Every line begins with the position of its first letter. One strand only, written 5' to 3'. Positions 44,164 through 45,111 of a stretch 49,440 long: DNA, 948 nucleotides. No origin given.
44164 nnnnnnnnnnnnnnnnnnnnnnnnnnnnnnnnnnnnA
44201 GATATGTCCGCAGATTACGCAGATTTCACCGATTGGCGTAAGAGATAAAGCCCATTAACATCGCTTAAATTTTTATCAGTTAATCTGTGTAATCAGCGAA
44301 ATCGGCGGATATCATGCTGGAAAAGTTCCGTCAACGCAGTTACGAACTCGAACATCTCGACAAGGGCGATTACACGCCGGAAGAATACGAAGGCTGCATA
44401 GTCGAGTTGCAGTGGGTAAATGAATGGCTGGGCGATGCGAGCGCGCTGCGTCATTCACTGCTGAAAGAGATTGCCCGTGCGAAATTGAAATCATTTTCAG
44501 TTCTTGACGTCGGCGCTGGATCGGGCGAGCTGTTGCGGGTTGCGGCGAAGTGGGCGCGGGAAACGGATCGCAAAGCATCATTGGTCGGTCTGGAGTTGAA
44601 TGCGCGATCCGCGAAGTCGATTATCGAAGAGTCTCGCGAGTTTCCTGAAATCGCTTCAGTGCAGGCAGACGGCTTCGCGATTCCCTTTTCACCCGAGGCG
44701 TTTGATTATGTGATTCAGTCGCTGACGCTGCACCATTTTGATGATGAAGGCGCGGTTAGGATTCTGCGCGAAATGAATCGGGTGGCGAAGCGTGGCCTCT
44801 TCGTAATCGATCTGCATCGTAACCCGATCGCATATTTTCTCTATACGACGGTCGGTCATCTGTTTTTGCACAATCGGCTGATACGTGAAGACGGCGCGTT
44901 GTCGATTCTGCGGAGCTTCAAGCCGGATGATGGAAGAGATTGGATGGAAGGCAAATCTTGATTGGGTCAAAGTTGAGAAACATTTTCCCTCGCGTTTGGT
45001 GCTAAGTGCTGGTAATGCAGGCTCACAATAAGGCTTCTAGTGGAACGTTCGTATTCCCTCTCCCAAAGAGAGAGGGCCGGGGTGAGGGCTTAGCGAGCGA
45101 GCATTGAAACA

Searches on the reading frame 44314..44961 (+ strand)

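Call 95: search_protein_families(library=pfam, proteins=[window:44314-44961:+], max_evalue=0.001)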
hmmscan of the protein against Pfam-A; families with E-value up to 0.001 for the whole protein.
window:44314-44961:+ (215 aa): 7 families
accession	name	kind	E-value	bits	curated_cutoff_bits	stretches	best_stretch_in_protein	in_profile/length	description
PF13649.12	Methyltransf_25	-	2e-13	51.3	27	1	63-161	1-96/97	Methyltransferase domain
PF08241.18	Methyltransf_11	-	2e-13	51.2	21.2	1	64-161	1-90/95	Methyltransferase domain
PF13847.12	Methyltransf_31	-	1.7e-10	41.2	27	1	61-169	5-113/145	Methyltransferase domain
PF13489.12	Methyltransf_23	-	4.3e-09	36.7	27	1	49-194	9-139/164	Methyltransferase domain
PF01209.24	Ubie_methyltran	-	1.2e-07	31.8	20.1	1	56-169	44-154/233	ubiE/COQ5 methyltransferase family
PF08242.18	Methyltransf_12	-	1.2e-06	29.6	30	1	64-161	1-95/98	Methyltransferase domain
PF07021.18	MetW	-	3.9e-05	23.8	21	1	60-162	14-106/193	Methionine biosynthesis protein MetW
